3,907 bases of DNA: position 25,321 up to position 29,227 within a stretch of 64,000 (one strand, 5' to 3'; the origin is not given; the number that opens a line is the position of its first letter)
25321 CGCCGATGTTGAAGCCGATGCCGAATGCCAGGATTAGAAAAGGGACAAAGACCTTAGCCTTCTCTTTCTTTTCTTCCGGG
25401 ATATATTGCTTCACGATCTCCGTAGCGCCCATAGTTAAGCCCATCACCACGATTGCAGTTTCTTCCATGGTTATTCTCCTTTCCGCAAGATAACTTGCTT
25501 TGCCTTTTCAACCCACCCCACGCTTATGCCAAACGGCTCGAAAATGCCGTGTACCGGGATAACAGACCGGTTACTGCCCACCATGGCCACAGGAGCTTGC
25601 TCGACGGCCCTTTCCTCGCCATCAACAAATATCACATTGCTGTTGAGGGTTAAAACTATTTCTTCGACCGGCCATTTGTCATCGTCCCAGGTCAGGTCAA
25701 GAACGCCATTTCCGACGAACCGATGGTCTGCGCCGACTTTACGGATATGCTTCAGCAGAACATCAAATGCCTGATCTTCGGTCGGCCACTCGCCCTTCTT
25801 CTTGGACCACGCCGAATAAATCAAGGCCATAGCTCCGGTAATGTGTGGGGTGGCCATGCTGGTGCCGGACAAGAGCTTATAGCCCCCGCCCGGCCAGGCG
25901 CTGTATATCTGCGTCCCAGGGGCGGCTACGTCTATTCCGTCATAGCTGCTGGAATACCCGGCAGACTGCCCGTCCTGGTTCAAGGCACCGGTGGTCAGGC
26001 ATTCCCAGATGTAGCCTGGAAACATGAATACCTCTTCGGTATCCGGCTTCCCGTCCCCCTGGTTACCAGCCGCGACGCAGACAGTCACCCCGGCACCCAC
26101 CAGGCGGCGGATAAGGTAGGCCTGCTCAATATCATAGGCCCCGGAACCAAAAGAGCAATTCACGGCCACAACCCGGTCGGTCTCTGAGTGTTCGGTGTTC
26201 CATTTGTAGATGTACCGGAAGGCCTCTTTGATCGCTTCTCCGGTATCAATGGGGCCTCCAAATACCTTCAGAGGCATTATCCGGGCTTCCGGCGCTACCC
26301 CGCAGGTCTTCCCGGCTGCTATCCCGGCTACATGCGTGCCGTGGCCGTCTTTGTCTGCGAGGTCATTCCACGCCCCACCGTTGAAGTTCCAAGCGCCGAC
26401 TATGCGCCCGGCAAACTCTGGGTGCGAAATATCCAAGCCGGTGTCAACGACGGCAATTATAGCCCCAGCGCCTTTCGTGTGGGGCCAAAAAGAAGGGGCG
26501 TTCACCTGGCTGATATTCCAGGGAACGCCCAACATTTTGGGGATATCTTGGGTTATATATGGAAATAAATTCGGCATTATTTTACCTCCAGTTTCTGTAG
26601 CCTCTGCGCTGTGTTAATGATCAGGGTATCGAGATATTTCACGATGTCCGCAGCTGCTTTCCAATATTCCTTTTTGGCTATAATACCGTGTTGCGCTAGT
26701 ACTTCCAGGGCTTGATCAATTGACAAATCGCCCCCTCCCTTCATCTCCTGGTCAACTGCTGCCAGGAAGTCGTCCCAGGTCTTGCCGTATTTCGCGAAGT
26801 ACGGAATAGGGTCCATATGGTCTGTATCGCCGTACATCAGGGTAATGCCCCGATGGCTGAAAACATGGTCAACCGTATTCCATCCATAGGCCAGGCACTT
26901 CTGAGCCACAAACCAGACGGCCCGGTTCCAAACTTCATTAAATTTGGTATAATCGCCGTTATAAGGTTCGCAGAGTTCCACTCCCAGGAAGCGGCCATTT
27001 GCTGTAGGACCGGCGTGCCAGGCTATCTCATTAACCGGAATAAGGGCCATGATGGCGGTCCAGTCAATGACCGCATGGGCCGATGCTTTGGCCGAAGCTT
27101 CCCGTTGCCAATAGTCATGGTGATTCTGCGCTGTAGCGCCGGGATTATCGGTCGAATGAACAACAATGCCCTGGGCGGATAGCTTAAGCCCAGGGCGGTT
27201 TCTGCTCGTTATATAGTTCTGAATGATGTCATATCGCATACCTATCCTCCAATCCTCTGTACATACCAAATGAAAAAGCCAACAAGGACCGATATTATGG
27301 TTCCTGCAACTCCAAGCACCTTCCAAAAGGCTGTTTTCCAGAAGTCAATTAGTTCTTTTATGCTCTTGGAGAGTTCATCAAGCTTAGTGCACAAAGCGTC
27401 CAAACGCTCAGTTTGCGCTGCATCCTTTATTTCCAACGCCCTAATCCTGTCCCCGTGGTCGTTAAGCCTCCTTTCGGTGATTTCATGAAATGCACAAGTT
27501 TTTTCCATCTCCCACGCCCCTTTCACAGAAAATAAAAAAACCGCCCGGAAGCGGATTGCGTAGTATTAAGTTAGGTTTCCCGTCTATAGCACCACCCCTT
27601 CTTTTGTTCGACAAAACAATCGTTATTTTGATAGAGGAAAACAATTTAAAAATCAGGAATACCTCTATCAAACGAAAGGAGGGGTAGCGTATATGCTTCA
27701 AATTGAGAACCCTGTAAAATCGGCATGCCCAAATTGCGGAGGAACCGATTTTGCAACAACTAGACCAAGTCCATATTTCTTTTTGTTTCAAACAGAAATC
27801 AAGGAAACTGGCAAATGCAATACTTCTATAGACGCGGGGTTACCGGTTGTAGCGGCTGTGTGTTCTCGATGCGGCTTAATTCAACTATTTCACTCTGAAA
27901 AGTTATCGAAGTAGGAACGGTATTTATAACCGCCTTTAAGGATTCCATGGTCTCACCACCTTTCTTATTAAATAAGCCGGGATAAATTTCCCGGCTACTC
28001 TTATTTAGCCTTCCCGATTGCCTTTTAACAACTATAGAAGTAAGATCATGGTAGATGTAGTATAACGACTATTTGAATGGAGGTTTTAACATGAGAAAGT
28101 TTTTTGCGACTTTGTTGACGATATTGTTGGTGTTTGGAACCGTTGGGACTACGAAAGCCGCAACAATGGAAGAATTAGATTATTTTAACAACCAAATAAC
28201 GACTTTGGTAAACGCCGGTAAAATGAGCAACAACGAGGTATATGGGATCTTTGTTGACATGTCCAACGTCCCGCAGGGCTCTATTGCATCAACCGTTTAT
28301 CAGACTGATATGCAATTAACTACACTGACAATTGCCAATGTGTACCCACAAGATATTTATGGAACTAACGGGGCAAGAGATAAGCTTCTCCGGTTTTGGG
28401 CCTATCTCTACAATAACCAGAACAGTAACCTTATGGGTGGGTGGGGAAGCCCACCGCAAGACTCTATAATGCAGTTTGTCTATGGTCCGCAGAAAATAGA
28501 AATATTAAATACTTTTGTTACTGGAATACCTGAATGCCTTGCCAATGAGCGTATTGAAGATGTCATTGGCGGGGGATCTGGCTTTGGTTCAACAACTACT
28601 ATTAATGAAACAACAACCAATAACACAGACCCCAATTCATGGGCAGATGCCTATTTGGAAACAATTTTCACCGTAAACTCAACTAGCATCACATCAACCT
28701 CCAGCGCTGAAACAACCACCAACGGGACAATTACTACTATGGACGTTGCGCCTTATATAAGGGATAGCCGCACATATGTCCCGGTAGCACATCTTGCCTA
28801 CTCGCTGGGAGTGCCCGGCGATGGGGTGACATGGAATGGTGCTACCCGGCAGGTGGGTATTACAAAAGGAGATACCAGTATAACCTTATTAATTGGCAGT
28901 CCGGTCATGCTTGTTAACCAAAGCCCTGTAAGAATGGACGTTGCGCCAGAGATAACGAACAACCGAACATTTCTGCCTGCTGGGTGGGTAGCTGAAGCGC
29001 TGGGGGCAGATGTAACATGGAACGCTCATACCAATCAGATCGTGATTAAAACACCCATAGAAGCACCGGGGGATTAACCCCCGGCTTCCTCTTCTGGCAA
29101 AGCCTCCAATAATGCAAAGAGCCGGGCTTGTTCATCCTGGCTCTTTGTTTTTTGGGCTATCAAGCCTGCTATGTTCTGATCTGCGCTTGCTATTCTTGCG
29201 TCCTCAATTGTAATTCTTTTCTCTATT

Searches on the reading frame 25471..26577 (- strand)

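Call 30: search_protein_families(library=pfam, proteins=[window:25471-26577:-], max_evalue=0.001)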
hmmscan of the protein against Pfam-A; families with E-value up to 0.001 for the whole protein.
window:25471-26577:- (368 aa): 2 families
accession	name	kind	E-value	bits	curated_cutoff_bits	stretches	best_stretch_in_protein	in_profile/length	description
PF00082.27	Peptidase_S8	-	4.6e-41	141.5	21.8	1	36-287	1-284/288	Subtilase family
PF07833.16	Cu_amine_oxidN1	-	4.2e-06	27.1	24.2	1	306-364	52-108/108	Copper amine oxidase N-terminal domain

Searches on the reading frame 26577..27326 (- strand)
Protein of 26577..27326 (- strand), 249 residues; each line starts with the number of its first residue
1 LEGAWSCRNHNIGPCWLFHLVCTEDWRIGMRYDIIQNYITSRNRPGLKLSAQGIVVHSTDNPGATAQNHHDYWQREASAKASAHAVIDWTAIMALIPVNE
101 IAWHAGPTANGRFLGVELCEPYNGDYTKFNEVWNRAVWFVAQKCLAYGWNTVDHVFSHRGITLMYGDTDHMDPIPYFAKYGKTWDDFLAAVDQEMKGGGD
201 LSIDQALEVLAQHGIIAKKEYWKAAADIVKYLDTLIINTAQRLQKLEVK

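Call 30: search_protein_families(library=pfam, proteins=[window:26577-27326:-], max_evalue=0.001)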
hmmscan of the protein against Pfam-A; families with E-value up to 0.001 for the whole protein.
window:26577-27326:- (249 aa): 1 family
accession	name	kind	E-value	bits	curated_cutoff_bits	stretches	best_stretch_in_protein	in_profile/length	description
PF01510.30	Amidase_2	-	3.2e-19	70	26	1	51-173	5-129/131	N-acetylmuramoyl-L-alanine amidase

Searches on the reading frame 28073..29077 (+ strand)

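Call 30: search_protein_families(library=pfam, proteins=[window:28073-29077:+], max_evalue=0.001)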
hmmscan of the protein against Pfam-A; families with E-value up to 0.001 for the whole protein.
window:28073-29077:+ (334 aa): 1 family
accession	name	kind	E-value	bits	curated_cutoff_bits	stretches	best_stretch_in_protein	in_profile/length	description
PF07833.16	Cu_amine_oxidN1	-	3.4e-39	133.6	24.2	2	217-325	3-108/108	Copper amine oxidase N-terminal domain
